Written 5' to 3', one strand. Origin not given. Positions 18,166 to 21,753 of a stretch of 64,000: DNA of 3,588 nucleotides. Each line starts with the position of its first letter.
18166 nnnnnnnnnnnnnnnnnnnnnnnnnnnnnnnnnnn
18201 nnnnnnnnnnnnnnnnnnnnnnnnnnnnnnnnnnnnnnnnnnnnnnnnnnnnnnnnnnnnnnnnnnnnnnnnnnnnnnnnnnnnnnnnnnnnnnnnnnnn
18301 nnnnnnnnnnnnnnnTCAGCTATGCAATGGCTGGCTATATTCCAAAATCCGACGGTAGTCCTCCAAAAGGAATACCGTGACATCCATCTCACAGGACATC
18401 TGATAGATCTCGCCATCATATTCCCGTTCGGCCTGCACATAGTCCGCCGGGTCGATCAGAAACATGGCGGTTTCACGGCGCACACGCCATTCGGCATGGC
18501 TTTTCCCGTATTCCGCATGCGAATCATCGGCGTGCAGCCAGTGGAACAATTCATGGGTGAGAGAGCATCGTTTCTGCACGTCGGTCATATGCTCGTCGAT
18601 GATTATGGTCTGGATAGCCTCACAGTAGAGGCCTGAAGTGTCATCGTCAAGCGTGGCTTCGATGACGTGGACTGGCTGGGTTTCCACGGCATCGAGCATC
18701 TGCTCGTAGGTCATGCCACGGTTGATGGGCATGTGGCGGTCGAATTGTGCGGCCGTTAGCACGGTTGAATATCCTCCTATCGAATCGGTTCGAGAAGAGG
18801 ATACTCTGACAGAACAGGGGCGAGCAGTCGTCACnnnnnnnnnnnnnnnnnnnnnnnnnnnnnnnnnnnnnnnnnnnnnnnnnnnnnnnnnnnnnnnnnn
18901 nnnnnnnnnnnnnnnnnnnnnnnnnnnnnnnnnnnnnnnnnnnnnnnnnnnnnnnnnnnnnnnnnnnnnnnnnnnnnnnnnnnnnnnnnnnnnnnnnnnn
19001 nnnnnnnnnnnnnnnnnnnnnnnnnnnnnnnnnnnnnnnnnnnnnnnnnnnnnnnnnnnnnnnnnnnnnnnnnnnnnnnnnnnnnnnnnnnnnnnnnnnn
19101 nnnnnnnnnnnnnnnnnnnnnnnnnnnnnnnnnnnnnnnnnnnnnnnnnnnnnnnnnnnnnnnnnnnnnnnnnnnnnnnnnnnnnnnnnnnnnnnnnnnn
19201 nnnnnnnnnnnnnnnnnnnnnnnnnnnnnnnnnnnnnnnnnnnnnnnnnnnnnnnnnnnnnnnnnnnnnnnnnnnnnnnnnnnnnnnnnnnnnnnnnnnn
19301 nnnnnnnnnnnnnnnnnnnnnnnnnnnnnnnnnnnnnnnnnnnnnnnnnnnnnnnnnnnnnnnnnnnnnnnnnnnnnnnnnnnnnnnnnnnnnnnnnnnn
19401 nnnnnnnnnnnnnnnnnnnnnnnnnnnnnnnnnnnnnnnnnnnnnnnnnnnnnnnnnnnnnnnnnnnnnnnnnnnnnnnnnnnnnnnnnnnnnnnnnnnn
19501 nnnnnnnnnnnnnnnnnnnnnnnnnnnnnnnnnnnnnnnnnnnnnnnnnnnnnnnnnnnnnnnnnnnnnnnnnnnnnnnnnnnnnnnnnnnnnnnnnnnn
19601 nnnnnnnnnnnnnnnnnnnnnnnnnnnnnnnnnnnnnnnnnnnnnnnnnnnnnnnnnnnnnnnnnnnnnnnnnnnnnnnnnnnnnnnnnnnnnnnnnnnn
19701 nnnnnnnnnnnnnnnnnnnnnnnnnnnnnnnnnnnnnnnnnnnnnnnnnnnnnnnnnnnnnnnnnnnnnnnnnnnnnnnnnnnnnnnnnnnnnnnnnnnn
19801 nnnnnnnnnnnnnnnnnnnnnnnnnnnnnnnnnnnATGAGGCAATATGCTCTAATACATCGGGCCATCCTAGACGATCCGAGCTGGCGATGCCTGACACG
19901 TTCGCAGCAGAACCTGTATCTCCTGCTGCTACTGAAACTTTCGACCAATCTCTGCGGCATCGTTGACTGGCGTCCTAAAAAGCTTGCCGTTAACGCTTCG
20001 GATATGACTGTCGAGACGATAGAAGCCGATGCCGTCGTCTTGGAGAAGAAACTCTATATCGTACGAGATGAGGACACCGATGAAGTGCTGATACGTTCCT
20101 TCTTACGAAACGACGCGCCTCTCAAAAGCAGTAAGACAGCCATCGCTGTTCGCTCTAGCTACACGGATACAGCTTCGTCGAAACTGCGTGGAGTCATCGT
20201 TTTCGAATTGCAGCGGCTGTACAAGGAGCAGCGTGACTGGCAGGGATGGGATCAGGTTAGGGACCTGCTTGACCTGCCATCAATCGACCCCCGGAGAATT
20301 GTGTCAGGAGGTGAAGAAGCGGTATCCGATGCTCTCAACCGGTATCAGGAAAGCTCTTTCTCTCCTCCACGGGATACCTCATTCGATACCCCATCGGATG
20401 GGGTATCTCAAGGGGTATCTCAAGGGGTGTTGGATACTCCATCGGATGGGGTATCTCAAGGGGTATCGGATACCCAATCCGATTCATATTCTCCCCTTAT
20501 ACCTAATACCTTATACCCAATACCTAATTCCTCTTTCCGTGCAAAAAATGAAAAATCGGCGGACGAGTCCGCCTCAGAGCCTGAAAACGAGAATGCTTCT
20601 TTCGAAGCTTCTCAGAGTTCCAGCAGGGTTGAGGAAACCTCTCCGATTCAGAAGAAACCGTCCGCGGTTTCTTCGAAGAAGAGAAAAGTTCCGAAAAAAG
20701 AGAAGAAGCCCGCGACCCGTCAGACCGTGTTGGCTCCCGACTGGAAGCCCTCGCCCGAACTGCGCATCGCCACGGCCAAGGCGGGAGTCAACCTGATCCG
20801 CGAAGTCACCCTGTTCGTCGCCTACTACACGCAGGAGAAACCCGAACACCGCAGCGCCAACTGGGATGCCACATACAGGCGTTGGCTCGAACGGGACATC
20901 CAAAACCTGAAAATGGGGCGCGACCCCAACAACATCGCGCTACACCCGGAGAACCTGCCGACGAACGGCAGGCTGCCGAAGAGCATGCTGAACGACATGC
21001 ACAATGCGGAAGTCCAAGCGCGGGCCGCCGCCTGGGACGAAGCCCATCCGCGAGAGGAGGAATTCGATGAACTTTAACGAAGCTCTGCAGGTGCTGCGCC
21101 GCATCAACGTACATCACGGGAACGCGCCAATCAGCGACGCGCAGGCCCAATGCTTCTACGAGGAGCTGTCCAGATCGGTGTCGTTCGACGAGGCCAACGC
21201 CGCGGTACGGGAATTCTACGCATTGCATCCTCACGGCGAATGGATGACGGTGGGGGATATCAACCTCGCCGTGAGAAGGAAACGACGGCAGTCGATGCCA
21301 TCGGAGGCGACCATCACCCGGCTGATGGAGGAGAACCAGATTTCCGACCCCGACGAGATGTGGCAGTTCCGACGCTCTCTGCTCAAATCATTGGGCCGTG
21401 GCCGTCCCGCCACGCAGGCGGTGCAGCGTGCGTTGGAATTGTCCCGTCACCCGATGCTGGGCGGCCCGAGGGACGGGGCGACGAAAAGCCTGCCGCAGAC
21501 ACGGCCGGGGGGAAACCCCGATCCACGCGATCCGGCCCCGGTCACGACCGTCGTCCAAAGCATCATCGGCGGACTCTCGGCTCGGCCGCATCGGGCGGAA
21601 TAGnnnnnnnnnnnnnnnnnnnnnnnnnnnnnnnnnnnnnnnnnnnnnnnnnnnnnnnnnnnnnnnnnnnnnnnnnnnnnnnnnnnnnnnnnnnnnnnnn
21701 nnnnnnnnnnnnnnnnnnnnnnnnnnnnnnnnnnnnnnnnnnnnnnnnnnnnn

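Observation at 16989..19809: cI-like repressor + ImmA/IrrE protease + cro-like module whose third gene is a NERD/zinc-ribbon membrane protein instead of an integrase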

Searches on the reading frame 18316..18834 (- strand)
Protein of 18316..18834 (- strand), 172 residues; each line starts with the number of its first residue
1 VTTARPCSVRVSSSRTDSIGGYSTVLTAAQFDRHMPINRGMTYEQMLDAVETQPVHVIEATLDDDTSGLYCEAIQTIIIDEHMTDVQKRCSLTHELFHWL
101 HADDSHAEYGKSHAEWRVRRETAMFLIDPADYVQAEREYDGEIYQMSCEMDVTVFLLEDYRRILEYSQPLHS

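Call 3: search_protein_families(library=pfam, proteins=[window:18316-18834:-], max_evalue=0.1)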
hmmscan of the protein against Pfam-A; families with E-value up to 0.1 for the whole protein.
window:18316-18834:- (172 aa): 1 family
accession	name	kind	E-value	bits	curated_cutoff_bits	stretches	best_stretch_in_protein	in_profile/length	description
PF06114.19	Peptidase_M78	-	6.3e-06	26.4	22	1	52-125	3-79/123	IrrE N-terminal-like domain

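Call 4: search_protein_families(library=padloc, proteins=[window:18316-18834:-], max_evalue=0.1)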
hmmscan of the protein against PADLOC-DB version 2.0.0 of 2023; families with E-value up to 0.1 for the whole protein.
window:18316-18834:- (172 aa): 1 family
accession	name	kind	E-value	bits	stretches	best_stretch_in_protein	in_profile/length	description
PDLC03954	RmrA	-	0.0017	15.4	1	46-125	162-246/380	-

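Call 56: search_protein_families(library=phrogs, proteins=[window:18316-18834:-], max_evalue=0.01)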
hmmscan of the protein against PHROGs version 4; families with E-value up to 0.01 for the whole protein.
window:18316-18834:- (172 aa): 1 family
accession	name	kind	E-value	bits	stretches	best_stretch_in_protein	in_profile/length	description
phrog_87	-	other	1.6e-16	61.8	1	38-159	35-159/227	metallo-protease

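Call 88: search_solved_structures(query=window:18316-18834:-, max_evalue=1)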
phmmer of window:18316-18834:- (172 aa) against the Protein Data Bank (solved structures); distinct sequences matched with E-value up to 1: 0.

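Call 97: search_protein_families(library=ncbifam, proteins=[window:18316-18834:-], max_evalue=0.01)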
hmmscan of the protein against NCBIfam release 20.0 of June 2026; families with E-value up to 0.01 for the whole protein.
window:18316-18834:- (172 aa): 0 families

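Call 101: find_homologous_proteins(query=window:18316-18762:-)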
Query window:18316-18762:- (148 aa): 36 proteins with E <= 0.001 among 40 candidates.
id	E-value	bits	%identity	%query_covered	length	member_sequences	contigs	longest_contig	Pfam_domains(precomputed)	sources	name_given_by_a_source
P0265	1.9e-92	325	97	99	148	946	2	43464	PF06114.20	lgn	-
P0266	3.0e-92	324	97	99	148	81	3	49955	PF06114.20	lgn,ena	-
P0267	3.4e-91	321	97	99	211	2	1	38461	PF06114.20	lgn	-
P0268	3.2e-81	288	98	87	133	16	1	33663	PF06114.20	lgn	-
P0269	2.9e-77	275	80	100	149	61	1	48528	PF06114.20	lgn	-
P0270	3.3e-77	275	98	83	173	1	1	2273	-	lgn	-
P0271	8.8e-76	271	99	82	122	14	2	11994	PF06114.20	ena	-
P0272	4.1e-72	259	84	99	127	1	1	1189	-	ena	-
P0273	3.9e-71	255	98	78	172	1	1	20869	PF06114.20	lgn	-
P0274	5.1e-71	255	98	78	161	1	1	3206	PF06114.20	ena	-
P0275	9.3e-69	248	82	99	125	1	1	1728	-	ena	-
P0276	1.9e-67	243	99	74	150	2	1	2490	PF06114.20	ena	-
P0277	1.4e-64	234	97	72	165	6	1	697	-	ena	-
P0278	2.2e-64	234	78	99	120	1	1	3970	-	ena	-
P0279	3.5e-58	213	66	100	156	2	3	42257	PF06114.20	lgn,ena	-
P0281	2.5e-55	204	64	99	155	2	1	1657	PF06114.20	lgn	-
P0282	2.2e-54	201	65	95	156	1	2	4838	PF06114.20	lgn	-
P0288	8.8e-44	167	59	95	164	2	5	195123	-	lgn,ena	-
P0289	2.8e-43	165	55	95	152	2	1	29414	PF06114.20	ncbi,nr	ncbi:hypothetical protein JS541_13810 [Bifidobacterium sp. SO1]|nr:hypothetical protein [Bifidobacte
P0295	1.1e-24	105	43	93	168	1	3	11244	PF06114.20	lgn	-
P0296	2.1e-24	104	42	98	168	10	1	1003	PF06114.20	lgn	-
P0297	5.4e-24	103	51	70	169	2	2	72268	PF06114.20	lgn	-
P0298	1.9e-23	101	44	89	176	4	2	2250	PF06114.20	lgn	-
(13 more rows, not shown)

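Call 102: find_encoding_contigs(protein=P0288, flank=5000, max_places=2)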
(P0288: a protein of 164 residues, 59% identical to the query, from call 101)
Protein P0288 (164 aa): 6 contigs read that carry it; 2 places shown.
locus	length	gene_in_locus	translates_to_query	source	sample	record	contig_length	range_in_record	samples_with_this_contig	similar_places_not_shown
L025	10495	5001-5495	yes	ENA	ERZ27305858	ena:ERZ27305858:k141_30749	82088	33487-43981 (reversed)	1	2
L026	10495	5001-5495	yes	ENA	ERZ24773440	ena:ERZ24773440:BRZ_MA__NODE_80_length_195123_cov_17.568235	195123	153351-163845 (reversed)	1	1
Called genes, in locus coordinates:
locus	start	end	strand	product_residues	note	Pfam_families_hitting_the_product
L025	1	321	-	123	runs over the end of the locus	-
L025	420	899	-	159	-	-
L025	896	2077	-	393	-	-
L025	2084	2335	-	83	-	PF13560:HTH_31 (weak)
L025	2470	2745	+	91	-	-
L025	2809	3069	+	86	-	PF13560:HTH_31 (weak), PF01381:HTH_3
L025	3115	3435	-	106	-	-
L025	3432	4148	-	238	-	-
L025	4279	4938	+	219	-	-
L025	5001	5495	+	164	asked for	-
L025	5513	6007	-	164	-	-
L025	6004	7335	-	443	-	PF05970:PIF1, PF13245:AAA_19, PF13401:AAA_22, PF13604:AAA_30, PF01443:Viral_helicase1 (faint), PF21530:Pif1_2B_dom (weak)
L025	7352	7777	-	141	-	-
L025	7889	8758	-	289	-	-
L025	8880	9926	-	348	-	-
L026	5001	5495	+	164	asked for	-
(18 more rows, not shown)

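Call 103: find_encoding_contigs(protein=P0279, flank=5000, max_places=2)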
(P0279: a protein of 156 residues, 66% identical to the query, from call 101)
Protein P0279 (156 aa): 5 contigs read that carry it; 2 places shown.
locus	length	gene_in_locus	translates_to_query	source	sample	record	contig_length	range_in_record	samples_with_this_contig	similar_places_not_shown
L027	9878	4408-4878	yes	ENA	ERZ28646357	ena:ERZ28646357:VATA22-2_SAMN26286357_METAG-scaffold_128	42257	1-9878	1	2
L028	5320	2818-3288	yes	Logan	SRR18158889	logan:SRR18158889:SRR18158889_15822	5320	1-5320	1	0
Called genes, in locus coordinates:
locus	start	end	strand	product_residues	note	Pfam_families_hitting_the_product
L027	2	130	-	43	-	?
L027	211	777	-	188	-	-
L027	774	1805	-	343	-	-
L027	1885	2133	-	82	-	-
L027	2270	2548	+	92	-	-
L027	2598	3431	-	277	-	PF02498:Bro-N, PF03374:ANT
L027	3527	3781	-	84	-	-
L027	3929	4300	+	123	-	-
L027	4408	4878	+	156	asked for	PF06114:Peptidase_M78 (weak)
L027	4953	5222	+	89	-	PF04014:MazE_antitoxin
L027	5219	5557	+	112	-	PF02452:PemK_toxin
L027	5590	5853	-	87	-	PF06769:YoeB_toxin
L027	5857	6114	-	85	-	PF02604:PhdYeFM_antitox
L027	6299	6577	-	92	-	-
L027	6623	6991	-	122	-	PF13560:HTH_31 (weak), PF01381:HTH_3, PF12844:HTH_19 (weak), PF13443:HTH_26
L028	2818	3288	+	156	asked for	PF06114:Peptidase_M78 (weak)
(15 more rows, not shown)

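Call 104: find_encoding_contigs(protein=P0297, flank=5000, max_places=2)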
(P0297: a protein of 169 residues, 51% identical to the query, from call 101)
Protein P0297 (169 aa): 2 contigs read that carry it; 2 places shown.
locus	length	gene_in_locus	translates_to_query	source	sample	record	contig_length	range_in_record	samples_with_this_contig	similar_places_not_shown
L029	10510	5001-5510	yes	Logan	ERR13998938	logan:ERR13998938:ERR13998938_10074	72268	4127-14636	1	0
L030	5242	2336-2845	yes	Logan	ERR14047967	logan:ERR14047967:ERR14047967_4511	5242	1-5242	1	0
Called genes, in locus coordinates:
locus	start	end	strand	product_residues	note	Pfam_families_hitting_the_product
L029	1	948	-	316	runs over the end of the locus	PF04796:RepA_C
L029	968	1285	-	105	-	-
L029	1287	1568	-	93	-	-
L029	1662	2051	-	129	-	-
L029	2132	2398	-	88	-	-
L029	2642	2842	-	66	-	-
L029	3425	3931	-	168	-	-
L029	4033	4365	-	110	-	PF12957:DUF3846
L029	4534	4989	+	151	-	PF00165:HTH_AraC (faint)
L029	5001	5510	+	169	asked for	PF06114:Peptidase_M78 (weak)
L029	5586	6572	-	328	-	-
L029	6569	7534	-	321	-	-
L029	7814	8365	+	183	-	-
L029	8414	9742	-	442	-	PF01832:Glucosaminidase, PF05257:CHAP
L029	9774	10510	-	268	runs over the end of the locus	-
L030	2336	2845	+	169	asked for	PF06114:Peptidase_M78 (weak)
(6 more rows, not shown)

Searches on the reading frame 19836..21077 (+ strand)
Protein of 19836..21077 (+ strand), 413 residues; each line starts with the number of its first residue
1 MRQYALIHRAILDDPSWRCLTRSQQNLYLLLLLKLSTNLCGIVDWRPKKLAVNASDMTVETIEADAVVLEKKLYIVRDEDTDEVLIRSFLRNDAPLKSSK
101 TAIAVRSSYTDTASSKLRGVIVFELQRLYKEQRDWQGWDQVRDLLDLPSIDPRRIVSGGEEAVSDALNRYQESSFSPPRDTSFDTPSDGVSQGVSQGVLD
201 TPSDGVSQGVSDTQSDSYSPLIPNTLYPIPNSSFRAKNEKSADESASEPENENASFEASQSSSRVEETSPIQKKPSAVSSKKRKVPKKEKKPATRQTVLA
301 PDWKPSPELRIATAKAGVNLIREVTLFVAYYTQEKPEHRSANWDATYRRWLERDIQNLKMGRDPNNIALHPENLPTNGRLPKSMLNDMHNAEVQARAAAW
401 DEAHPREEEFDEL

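Call 3: search_protein_families(library=pfam, proteins=[window:19836-21077:+], max_evalue=0.1)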
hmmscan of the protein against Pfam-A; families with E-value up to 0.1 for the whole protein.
window:19836-21077:+ (413 aa): 0 families

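Call 56: search_protein_families(library=phrogs, proteins=[window:19836-21077:+], max_evalue=0.01)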
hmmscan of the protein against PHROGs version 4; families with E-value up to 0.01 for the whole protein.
window:19836-21077:+ (413 aa): 4 families
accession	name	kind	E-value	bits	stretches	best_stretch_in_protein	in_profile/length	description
phrog_3171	-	DNA, RNA and nucleotide metabolism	5.8e-40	138.8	1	1-373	2-302/331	replication initiation protein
phrog_8064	-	DNA, RNA and nucleotide metabolism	5.1e-34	118.9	1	1-211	89-306/446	replication initiation protein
phrog_1408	-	DNA, RNA and nucleotide metabolism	1.2e-08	35.8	1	238-361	142-261/302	replication initiation protein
phrog_1032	-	DNA, RNA and nucleotide metabolism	4.4e-05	24.6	1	245-359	151-257/281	replication initiation protein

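Call 92: search_dna_similar(query=window:19836-21077:+, collection=phages, mode=protein, max_evalue=0.001, max_rows=15)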
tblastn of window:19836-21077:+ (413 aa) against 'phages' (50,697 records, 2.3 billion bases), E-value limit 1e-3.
Records with a match: 250; places in all: 250; records where one place covers at least 80% of the query: 0.
Best place of each record, by identity: <60% 250.
By first word of the organism name: Mycobacterium 133; Gordonia 69; Arthrobacter 40; Rhodococcus 4; Microbacterium 2; Corynebacterium 1; Thermobifida 1.
By host as written in the record: Mycobacterium smegmatis mc2 155 79; Gordonia terrae 3612 51; Arthrobacter sp. ATCC 21022 33; Mycobacterium smegmatis mc#155 16; Gordonia terrae CAG3 7; Gordonia terrae NRRL B-16283 5; Arthrobacter globiformis B-2979 4; Mycobacterium abscessus GD43A 3; and 41 more.
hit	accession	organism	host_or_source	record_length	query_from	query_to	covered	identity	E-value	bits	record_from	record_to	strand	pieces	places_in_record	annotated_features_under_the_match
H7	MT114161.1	Arthrobacter phage JKerns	Arthrobacter sp. ATCC 21022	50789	1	224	54%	31.8%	4e-13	77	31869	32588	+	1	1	39: RepA-like replication initiator | 38: helix-turn-helix DNA-binding domain protein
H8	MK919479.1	Arthrobacter phage Grekaycon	Arthrobacter sp. ATCC 21022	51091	1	194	47%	33.8%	4e-14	81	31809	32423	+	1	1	39: helix-turn-helix DNA binding domain protein | 38: helix-turn-helix DNA binding domain protein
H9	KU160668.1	Arthrobacter phage TaeYoung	Arthrobacter sp. ATCC 21022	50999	1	194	47%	33.8%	6e-14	80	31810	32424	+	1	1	39: helix-turn-helix DNA binding domain protein | 38: helix-turn-helix DNA binding domain protein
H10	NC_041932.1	Arthrobacter phage Martha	Arthrobacter sp. ATCC 21022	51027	1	194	47%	33.8%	6e-14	80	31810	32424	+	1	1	39: replication initiation protein | 38: HTH DNA binding protein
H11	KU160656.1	Arthrobacter phage Martha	Arthrobacter sp. ATCC 21022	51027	1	194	47%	33.8%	6e-14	80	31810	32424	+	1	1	39: helix-turn-helix DNA binding domain protein | 38: helix-turn-helix DNA binding domain protein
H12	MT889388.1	Arthrobacter phage Pippa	Arthrobacter sp. ATCC 21022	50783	1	194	47%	33.3%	2e-13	78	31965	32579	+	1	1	39: helix-turn-helix DNA binding domain protein | 38: helix-turn-helix DNA binding domain protein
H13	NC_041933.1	Arthrobacter phage Sonny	Arthrobacter sp. ATCC 21022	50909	1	194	47%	33.3%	5e-13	77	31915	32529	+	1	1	39: replication initiation protein | 38: HTH DNA binding protein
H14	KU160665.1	Arthrobacter phage Sonny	Arthrobacter sp. ATCC 21022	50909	1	194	47%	33.3%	5e-13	77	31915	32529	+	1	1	39: helix-turn-helix DNA binding domain protein | 38: helix-turn-helix DNA binding domain protein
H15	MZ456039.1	Gordonia phage Samman98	soil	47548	2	197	47%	32.7%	2e-15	85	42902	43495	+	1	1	69: RepA-like replication initiator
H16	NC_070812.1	Gordonia phage Samman98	soil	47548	2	197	47%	32.7%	2e-15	85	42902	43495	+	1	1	69: replication initiation protein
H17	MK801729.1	Gordonia phage Clark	Gordonia terrae 3612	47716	2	197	47%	32.7%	2e-15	85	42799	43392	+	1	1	67: RepA-like replication initiator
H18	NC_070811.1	Gordonia phage Clark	Gordonia terrae 3612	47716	2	197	47%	32.7%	2e-15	85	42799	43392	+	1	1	67: replication initiation protein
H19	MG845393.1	Gordonia phage Beenie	Gordonia terrae ATCC 3612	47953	2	197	47%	32.7%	2e-15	85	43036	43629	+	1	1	62: RepA-like replication initiator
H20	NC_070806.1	Gordonia phage Beenie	Gordonia terrae ATCC 3612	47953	2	197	47%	32.7%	2e-15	85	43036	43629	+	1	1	62: replication initiation protein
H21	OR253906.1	Gordonia phage Thimann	Gordonia rubripertincta Grub38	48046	2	197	47%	32.2%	2e-15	85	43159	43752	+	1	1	69: RepA-like replication initiator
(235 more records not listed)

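Call 97: search_protein_families(library=ncbifam, proteins=[window:19836-21077:+], max_evalue=0.01)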
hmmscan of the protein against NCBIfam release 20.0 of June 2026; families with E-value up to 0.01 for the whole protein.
window:19836-21077:+ (413 aa): 0 families

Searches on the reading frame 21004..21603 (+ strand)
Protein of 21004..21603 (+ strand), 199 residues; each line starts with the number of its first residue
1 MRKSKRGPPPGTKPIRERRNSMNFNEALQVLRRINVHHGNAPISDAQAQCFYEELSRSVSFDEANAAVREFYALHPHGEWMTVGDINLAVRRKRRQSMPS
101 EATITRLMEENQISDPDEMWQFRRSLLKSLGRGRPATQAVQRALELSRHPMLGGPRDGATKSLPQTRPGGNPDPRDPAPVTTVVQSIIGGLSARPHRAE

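Call 3: search_protein_families(library=pfam, proteins=[window:21004-21603:+], max_evalue=0.1)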
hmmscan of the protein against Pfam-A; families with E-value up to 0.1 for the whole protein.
window:21004-21603:+ (199 aa): 0 families

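Call 56: search_protein_families(library=phrogs, proteins=[window:21004-21603:+], max_evalue=0.01)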
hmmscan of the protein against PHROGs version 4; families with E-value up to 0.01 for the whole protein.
window:21004-21603:+ (199 aa): 1 family
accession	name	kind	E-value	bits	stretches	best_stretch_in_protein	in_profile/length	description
phrog_6055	-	unknown function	5.4e-06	27.7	1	22-116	6-101/180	-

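Call 97: search_protein_families(library=ncbifam, proteins=[window:21004-21603:+], max_evalue=0.01)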
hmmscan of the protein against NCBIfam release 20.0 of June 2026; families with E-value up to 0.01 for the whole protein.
window:21004-21603:+ (199 aa): 0 families
